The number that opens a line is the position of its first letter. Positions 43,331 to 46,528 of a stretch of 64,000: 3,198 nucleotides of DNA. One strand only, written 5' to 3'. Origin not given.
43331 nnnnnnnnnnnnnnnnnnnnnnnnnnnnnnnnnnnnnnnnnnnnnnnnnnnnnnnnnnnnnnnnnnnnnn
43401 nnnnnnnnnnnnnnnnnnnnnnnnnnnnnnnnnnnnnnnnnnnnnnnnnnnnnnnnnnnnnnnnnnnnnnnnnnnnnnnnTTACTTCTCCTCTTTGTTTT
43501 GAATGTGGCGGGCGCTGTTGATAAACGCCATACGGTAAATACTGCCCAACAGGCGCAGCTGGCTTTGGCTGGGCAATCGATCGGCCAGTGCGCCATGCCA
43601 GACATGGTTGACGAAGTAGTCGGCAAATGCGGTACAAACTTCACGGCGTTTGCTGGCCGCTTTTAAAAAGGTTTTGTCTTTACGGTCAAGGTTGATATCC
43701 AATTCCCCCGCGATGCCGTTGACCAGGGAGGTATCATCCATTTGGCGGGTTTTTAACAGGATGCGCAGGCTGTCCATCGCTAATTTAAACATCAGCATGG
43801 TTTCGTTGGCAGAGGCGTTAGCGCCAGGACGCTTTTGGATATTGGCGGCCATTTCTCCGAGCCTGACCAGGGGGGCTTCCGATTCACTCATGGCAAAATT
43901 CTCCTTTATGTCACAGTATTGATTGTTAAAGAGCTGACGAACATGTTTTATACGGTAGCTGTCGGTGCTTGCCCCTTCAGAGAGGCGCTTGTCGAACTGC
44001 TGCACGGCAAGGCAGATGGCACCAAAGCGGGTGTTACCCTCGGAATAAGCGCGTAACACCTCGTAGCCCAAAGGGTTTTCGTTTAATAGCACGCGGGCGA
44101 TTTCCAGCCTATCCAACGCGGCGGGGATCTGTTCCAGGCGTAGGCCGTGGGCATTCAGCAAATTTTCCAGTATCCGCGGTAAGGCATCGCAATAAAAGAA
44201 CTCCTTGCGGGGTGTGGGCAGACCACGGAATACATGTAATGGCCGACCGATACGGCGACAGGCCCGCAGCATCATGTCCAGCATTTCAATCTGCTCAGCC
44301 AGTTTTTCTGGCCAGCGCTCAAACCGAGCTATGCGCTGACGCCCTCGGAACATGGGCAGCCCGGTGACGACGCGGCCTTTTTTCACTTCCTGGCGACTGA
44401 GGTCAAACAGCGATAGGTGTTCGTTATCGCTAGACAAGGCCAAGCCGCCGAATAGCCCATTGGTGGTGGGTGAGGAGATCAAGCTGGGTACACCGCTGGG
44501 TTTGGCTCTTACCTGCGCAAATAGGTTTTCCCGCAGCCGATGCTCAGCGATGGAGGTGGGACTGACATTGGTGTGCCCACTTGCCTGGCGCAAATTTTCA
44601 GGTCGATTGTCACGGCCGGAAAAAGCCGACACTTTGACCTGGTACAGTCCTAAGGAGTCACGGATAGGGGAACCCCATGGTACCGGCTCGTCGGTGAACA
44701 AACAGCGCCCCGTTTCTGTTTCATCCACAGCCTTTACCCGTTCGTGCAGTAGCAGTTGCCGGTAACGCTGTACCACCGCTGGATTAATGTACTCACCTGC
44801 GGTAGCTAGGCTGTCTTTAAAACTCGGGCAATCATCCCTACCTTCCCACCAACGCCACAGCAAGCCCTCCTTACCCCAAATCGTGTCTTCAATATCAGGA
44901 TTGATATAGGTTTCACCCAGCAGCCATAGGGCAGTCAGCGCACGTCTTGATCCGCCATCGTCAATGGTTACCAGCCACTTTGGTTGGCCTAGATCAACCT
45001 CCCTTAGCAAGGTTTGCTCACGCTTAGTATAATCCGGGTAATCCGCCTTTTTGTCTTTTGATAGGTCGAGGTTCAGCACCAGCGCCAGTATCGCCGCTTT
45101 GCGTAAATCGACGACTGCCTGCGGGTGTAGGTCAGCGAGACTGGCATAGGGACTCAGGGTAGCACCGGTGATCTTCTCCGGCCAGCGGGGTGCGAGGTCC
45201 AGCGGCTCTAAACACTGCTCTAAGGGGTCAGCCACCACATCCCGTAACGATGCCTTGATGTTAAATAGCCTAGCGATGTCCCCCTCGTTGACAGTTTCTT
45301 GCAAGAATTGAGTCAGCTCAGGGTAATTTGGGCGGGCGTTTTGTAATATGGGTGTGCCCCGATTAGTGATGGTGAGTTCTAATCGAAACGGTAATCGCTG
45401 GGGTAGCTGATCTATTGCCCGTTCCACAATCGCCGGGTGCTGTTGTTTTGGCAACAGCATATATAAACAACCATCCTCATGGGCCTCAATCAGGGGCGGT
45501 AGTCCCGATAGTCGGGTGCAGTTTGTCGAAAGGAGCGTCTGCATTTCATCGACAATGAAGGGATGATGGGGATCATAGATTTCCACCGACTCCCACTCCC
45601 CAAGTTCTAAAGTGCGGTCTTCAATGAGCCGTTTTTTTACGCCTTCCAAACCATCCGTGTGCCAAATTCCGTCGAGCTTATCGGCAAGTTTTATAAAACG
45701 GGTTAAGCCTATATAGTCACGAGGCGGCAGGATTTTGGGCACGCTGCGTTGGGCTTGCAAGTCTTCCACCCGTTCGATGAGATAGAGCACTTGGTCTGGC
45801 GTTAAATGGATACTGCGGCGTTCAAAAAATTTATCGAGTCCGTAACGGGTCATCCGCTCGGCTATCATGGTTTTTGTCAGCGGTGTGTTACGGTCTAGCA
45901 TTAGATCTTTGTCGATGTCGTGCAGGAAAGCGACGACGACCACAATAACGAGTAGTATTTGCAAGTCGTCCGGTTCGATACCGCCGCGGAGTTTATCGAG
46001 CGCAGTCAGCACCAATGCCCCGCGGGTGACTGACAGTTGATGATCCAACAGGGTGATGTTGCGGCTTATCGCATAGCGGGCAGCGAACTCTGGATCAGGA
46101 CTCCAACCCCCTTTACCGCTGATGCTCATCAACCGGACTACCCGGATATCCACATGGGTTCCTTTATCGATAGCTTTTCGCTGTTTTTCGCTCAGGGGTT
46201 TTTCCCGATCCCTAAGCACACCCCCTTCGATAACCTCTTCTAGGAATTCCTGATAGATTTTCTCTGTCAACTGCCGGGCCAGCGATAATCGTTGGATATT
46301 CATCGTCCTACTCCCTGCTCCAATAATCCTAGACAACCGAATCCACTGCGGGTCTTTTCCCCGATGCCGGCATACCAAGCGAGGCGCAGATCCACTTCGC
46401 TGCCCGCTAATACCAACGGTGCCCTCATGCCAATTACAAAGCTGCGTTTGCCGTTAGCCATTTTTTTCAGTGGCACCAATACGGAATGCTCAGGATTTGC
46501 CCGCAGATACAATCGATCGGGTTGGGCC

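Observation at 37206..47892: CRISPR-Cas locus with type I-D content (HD-containing large subunit, HD-less Cas3', WYL regulator) but a type I-B-like gene order and 28 bp repeats.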

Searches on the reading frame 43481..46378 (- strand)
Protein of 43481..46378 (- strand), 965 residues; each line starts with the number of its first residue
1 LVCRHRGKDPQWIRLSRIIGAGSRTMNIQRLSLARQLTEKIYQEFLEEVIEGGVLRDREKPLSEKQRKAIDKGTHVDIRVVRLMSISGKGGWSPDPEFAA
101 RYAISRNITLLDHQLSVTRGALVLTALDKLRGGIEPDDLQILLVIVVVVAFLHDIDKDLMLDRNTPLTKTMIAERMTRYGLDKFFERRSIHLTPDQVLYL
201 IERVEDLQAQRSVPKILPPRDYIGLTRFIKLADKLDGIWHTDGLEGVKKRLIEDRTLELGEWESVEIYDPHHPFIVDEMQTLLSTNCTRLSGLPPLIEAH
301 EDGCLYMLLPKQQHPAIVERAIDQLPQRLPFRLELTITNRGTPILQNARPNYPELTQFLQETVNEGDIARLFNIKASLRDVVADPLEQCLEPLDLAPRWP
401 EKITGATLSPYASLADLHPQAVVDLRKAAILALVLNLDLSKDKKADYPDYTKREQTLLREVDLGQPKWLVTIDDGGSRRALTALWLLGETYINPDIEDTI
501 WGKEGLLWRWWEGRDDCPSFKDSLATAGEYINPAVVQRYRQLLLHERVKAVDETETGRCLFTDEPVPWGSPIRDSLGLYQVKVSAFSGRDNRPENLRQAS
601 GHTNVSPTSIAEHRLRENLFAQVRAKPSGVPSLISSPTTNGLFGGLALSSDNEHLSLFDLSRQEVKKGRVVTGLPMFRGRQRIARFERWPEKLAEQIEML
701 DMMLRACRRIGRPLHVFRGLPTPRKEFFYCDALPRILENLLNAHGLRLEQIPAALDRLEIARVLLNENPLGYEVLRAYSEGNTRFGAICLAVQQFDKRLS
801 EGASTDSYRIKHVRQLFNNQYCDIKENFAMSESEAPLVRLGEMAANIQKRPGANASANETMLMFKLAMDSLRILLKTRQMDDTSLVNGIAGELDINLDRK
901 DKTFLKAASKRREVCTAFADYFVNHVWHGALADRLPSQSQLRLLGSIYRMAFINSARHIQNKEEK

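Call 7: search_protein_families(library=ncbifam, proteins=[window:43481-46378:-], max_evalue=0.01)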
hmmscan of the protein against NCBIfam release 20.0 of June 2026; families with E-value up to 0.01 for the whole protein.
window:43481-46378:- (965 aa): 0 families

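Call 8: search_protein_families(library=pfam, proteins=[window:43481-46378:-], max_evalue=0.01)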
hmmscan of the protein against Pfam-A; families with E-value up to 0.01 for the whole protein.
window:43481-46378:- (965 aa): 0 families

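Call 9: search_protein_families(library=padloc, proteins=[window:43481-46378:-], max_evalue=0.01)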
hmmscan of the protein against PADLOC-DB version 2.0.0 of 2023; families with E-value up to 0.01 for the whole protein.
window:43481-46378:- (965 aa): 3 families
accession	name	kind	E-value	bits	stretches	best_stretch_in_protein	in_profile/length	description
PDLC02024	Cas10_Id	-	0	1121.8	1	31-961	5-921/931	-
PDLC01534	Cas10_Id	-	0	1105.9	1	35-963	2-925/934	CAS-I-D; effector_LS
PDLC01325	Cas10_Id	-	1.9e-06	24.6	1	789-932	630-771/795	CAS-I-D; effector_LS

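Call 11: find_related_loci(query=window:43481-46303:-, collection=genome_contigs, flank=10000)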
Query window:43481-46303:- (940 aa) in genome_contigs; peptide patterns used: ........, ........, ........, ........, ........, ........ (x = any residue, [..] = any of these).
17 stretches matched a pattern, but none encodes a relative of the query by tblastn (E <= 1e-3).

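Call 12: find_homologous_proteins(query=window:43481-46303:-)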
Query window:43481-46303:- (940 aa): 179 proteins with E <= 0.001 among 8000 candidates; the best 120 are listed.
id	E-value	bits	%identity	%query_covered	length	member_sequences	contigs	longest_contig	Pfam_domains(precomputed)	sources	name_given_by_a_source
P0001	2.7e-295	1000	52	98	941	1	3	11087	-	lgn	-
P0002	1.2e-292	991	51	98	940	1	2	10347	-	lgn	-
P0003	2.4e-292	990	50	99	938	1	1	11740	-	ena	-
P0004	3.5e-286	970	51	98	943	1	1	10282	-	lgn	-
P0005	1.0e-261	889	49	99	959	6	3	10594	-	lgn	-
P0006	1.3e-258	879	48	98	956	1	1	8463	-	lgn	-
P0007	1.7e-257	875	47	99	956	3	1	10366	-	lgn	-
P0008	4.8e-257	874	48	99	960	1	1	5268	-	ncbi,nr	ncbi:MAG: hypothetical protein JNJ76_09845 [Candidatus Competibacter sp.]|nr:hypothetical protein [C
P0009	7.2e-256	870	49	98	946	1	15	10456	-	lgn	-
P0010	2.4e-255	868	47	98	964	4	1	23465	-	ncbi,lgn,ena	-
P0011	5.1e-255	867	46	99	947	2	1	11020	-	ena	-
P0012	9.5e-255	866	47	98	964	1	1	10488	-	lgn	-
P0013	2.3e-254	865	47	98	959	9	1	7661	-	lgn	-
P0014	8.1e-254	863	47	99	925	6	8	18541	-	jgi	jgi:hypothetical protein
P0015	1.2e-253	862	45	99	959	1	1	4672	-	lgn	-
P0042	2.1e-226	772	45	99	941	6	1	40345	-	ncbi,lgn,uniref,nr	ncbi:hypothetical protein [Marichromatium sp. AB32]|uniref:hypothetical protein n=1 Tax=Marichromati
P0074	5.4e-137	476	34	99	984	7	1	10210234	-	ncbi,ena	-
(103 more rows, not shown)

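Call 13: find_encoding_contigs(protein=P0001, flank=10000, max_places=2)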
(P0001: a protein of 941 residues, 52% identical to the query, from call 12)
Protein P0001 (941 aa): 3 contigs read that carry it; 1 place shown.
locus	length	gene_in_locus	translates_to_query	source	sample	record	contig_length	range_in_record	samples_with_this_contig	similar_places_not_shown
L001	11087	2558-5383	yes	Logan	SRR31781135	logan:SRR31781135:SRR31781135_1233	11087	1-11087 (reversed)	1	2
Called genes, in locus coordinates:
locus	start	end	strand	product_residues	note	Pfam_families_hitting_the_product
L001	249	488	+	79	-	PF02604:PhdYeFM_antitox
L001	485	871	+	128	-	PF01850:PIN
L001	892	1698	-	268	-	PF26109:WHD_BrxR, PF13280:WYL (weak), PF26107:BrxR_CTD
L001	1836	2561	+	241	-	PF01881:Cas_Cas6_C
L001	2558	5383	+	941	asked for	-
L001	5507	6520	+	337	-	PF18320:Csc2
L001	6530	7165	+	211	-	-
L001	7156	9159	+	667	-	PF00270:DEAD, PF04851:ResIII (weak)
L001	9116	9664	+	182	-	PF01930:Cas_Cas4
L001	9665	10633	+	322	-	PF01867:Cas_Cas1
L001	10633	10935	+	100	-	PF09827:CRISPR_Cas2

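Call 14: find_encoding_contigs(protein=P0042, flank=10000, max_places=2)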
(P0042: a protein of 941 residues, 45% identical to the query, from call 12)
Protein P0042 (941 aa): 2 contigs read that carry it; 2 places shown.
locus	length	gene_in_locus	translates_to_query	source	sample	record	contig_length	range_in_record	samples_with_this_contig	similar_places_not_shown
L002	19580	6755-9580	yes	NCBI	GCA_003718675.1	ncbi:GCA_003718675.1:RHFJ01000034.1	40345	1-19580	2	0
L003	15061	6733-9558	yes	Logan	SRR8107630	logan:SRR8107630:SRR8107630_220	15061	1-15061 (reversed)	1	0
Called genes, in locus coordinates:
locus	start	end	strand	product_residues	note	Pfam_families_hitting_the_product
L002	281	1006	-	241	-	PF04172:LrgB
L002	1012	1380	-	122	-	PF03788:LrgA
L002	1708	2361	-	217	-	PF00881:Nitroreductase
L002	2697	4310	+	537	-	PF09994:T6SS_Tle1-like_cat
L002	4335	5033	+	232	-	-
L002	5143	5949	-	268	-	PF26109:WHD_BrxR, PF13280:WYL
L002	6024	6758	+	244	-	PF01881:Cas_Cas6_C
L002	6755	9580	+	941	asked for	-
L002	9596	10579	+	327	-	PF18320:Csc2 (weak)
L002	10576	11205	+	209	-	-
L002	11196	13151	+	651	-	PF00270:DEAD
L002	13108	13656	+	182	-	PF01930:Cas_Cas4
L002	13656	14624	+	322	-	PF01867:Cas_Cas1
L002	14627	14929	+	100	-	PF09827:CRISPR_Cas2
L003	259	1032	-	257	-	PF04172:LrgB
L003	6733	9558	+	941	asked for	-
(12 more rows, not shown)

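Call 15: find_encoding_contigs(protein=P0074, flank=10000, max_places=2)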
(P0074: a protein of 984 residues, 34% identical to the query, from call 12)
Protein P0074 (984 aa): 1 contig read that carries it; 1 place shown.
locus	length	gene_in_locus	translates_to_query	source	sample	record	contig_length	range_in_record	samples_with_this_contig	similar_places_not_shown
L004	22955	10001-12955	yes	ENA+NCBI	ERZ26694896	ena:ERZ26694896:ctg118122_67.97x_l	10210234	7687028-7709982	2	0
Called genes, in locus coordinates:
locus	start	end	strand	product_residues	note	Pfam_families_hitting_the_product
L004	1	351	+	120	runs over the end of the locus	-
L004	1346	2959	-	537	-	-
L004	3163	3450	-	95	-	PF00665:rve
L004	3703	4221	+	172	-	PF11138:DUF2911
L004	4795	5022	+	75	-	PF11149:DUF2924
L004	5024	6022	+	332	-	PF00239:Resolvase, PF07508:Recombinase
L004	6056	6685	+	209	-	-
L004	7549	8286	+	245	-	-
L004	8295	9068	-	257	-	PF26107:BrxR_CTD (weak)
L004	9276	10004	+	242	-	PF01881:Cas_Cas6_C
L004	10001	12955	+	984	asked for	-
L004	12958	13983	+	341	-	PF18320:Csc2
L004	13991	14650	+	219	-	-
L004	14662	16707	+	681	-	PF00270:DEAD, PF04851:ResIII (faint)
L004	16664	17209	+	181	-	PF01930:Cas_Cas4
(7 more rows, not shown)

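Call 30: find_related_loci(query=A1, collection=genome_contigs, flank=10000)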
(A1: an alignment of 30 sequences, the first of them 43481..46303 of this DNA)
Query A1 (940 aa) in genome_contigs; peptide patterns used: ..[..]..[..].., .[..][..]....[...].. (x = any residue, [..] = any of these).
184 stretches matched a pattern; 92 encode a relative of the query (tblastn E <= 1e-3); the best 80 are kept; 80 distinct loci.
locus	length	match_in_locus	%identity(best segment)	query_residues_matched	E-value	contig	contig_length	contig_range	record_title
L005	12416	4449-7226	51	12-932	0e+0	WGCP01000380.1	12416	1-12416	MAG: Desulfobulbaceae bacterium isolate S145_10 k151_49345, whole genome shotgun sequence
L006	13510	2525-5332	45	9-934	0e+0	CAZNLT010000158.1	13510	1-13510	MAG TPA_asm: uncultured Desulfobacterales bacterium isolate binchicken_co8_349 genome assembly, contig: NODE_8356_length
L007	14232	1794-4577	44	15-934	0e+0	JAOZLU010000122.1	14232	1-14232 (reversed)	MAG: Desulfobacterales bacterium isolate GMC2_bin_2_sub GMC2_711_length_14232_cov_32.527051, whole genome shotgun sequen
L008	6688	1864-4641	47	9-932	0e+0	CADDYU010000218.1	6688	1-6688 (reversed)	Methylococcaceae bacterium isolate 8 genome assembly, contig: NODE_8949_length_6688_cov_5.564396, whole genome shotgun s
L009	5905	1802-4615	45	9-931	0e+0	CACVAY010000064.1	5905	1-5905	MAG: uncultured Thiotrichaceae bacterium isolate HLG_WM_MAG_07 genome assembly, contig: NODE_2474_length_5905_cov_57.515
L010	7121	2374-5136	46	9-938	0e+0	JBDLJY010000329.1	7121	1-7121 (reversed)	MAG: Pseudomonadota bacterium isolate MAG115 MAG115_329, whole genome shotgun sequence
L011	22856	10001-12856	44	1-933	0e+0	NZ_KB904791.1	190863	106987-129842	Thiofilum flexile DSM 14609 A3IKDRAFT_scaffold_5.6, whole genome shotgun sequence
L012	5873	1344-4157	44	9-932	0e+0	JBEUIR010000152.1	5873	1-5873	MAG: Candidatus Thiothrix namsaraevi isolate LIN_1_Thio scaffold_154, whole genome shotgun sequence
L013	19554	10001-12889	40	2-938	0e+0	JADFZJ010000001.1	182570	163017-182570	MAG: Desulfamplus sp. isolate nHGRbin17 nHGR_bin17_NODE_1_length_182570_cov_7.451292, whole genome shotgun sequence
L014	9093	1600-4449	43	6-940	0e+0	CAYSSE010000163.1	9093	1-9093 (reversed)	MAG TPA_asm: uncultured Desulfocicer sp. isolate binchicken_co47_124 genome assembly, contig: NODE_5981_length_9093_cov_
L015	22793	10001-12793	45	13-932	0e+0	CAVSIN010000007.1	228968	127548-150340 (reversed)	MAG: uncultured delta proteobacterium isolate MFD01299.bin.2.13 genome assembly, contig: contig_10604, whole genome shot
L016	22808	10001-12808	44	13-937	0e+0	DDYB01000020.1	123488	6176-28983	MAG TPA_asm: Desulfobacteraceae bacterium UBA2245 UBA2245_contig_7513, whole genome shotgun sequence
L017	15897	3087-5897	43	9-940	0e+0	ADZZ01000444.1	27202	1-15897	Delta proteobacterium NaphS2 ctg_1101087565897, whole genome shotgun sequence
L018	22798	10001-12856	43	1-939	0e+0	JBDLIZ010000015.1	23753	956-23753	MAG: Pseudomonadota bacterium isolate MAG064 MAG064_15, whole genome shotgun sequence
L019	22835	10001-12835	43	1-932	0e+0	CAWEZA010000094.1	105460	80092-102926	MAG: uncultured delta proteobacterium isolate MFD04752.bin.2.55 genome assembly, contig: contig_38529, whole genome shot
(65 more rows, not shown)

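Call 37: search_solved_structures(query=A1, max_evalue=1, show_alignments=2)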
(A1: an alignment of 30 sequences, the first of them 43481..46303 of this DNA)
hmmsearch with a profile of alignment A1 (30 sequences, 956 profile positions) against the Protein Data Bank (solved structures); distinct sequences matched with E-value up to 1: 0.

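Call 62: predict_structure(alignment_id=A1)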
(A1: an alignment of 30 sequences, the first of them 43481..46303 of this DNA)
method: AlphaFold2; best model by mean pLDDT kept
length: 940 residues; sequences in the alignment: 30
mean_pLDDT: 87.1   pTM: 0.80
mean pLDDT of the five models: 87.1, 84.9, 83.1, 82.8, 81.4
residues with pLDDT >= 90: 530; 70-90: 330; 50-70: 63; < 50: 17
segments of 3 or more residues with pLDDT < 50: 560-568, 933-940
pLDDT, mean of each block of 10 residues (from residue 1): 82 94 93 90 91 91 91 90 95 95 89 95 96 87 93 96 93 92 74 91 94 91 86 75 89 92 91 88 93 95 87 87 91 90 93 93 93 87 87 90 96 76 91 90 92 95 92 92 92 87 88 93 88 83 70 61 47 62 88 71 75 85 72 83 74 75 84 93 90 83 91 92 95 94 86 91 92 77 88 90 82 93 81 90 95 92 95 88 90 96 92 90 91 41
secondary structure, 60 per line:
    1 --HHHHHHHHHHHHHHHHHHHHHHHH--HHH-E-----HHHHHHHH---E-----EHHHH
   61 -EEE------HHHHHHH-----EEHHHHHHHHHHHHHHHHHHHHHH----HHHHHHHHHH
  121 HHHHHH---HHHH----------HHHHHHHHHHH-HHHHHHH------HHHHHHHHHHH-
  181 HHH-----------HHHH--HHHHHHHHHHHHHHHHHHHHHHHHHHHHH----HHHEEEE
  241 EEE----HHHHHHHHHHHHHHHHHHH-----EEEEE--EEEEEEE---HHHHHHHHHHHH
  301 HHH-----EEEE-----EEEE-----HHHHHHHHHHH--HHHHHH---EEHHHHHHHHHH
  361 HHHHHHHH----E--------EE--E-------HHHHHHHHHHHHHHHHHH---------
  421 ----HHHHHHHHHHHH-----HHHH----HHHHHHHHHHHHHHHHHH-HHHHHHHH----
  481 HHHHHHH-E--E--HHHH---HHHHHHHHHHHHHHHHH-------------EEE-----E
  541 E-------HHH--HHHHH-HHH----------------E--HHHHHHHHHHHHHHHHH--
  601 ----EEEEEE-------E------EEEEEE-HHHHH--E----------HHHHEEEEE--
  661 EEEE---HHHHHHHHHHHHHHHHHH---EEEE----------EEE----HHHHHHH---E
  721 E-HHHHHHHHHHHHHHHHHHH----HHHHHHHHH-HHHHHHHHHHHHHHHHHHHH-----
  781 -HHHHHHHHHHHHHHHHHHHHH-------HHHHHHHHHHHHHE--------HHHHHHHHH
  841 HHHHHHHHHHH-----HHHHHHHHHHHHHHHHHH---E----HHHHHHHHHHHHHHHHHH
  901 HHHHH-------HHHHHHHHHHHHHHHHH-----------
elements in order (helices of 4 or more, strands of 3 or more residues): H3-26 H39-46 H57-60 E62-64 H71-77 H85-106 H111-126 H130-133 H144-154 H156-162 H169-179 H195-198 H201-229 E237-243 H248-266 E272-276 E279-285 H289-303 E309-312 E318-321 H327-337 H340-345 H351-368 H394-411 H425-436 H442-445 H450-467 H469-476 H481-487 H495-498 H502-518 E532-534 H554-558 H582-598 E605-610 E625-630 H632-636 H650-653 E654-658 E661-664 H668-685 E689-692 E703-705 H710-716 H723-741 H746-754 H756-775 H782-802 H810-822 H832-851 H857-874 H883-905 H913-929

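Call 66: fold_search(model_id=the predicted structure, library=pdb)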
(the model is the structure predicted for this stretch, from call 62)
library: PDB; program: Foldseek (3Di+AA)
matches with E <= 10: 283; with E <= 0.001: 4
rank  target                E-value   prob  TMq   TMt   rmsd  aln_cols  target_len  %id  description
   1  7sba_I                2.9e-13  1.00  0.46  0.48  12.8      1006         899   14  Structure of type I-D Cascade bound to a dsDNA target (released 2022-06-08)
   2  6thh_C                3.6e-08  1.00  0.35  0.39  14.2      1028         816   12  Crystal structure of type I-D CRISPR-Cas nuclease Cas10d in complex with the SIRV3 AcrID1 (gp02) anti-CRISPR protein (released 2020-10-28)
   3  7sbb_I                6.8e-08  1.00  0.35  0.45  19.1       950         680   12  Structure of type I-D Cascade bound to a ssRNA target (released 2022-06-08)
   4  6yes_B                2.8e-06  1.00  0.37  0.42  14.5       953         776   14  Crystal structure of type I-D CRISPR-Cas nuclease Cas10d (released 2020-10-28)
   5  8dgf_B                3.9e-02  0.13  0.09  0.06  29.4       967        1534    9  Avs4 bound to phage PhiV-1 portal (released 2022-08-03)
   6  8urj_A                9.2e-02  0.11  0.10  0.09  27.9       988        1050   10  Cryo-EM structure of the HIV-1 nuclear export complex (released 2025-04-30)
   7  9itg_A                1.0e-01  0.07  0.07  0.09  31.9       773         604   12  Cryo-EM structure of human XPR1-E622A/F623A mutant in complex with InsP6 in inward-facing state in the presence of 10  (released 2025-04-02)
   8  8dgf_A                2.1e-01  0.08  0.09  0.06  29.6       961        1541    9  Avs4 bound to phage PhiV-1 portal (released 2022-08-03)
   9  3tm8_B                2.9e-01  0.87  0.10  0.26   8.4       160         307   18  Bd1817, a HDG"Y"P protein from Bdellovibrio bacteriovorus (released 2011-10-19)
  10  9sob_A48              3.4e-01  0.06  0.08  0.09  32.0       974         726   11  Structural Model of the Nuclear Pore Complex in Arabidopsis thaliana (released 2025-11-05)
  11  3tmc_A                3.7e-01  0.84  0.10  0.26   8.3       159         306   18  Bd1817, a HDG"Y"P protein from Bdellovibrio bacteriovorus (released 2011-10-19)
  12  9dvk_A                3.9e-01  0.25  0.05  0.11  19.0       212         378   13  Structure of the phosphate exporter XPR1/SLC53A1, rotated dimer (released 2025-04-02)
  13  6sb0_A                4.2e-01  0.04  0.09  0.06  32.1      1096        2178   11  cryo-EM structure of mTORC1 bound to PRAS40-fused active RagA/C GTPases (released 2019-10-16)
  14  9sob_A16              4.4e-01  0.05  0.08  0.08  32.0       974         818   11  Structural Model of the Nuclear Pore Complex in Arabidopsis thaliana (released 2025-11-05)
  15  3tm8_A                5.0e-01  0.80  0.10  0.25   8.3       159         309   18  Bd1817, a HDG"Y"P protein from Bdellovibrio bacteriovorus (released 2011-10-19)
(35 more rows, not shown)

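Call 81: search_protein_representatives(alignment_id=A1)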
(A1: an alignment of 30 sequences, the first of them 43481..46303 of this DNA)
Query: 30 sequences, 956 profile positions. Proteins with E-value up to 0.001 (for the whole library): 274; up to 1e-10: 234; up to 1e-30: 164. The best 150 are listed.
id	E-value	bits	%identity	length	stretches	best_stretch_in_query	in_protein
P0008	0.0e+00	1457.7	-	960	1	1-952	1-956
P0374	0.0e+00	1292.8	-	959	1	2-946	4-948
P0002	0.0e+00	1191.1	-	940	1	11-946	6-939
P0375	0.0e+00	1190.7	-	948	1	1-949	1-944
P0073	0.0e+00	1179.2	-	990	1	1-950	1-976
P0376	0.0e+00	1168.2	-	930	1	3-945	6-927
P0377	0.0e+00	1167.5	-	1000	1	3-954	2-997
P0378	0.0e+00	1165.4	-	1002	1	1-950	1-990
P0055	0.0e+00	1160.8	-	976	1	2-952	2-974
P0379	0.0e+00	1148.0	-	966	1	1-946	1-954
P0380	0.0e+00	1088.4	-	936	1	1-952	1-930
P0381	0.0e+00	1054.5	-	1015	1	3-952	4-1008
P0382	0.0e+00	1049.8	-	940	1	3-952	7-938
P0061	0.0e+00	1047.4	-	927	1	3-949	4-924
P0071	5.1e-266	902.2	-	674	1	3-664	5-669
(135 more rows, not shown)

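Call 100: search_protein_families(library=pfam, proteins=[window:43481-46303:-], max_evalue=1)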
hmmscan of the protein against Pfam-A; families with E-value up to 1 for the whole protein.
window:43481-46303:- (940 aa): 1 family
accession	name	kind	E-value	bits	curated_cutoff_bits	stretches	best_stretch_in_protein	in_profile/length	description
PF01966.28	HD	-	0.078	13.7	22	1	119-211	25-114/116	HD domain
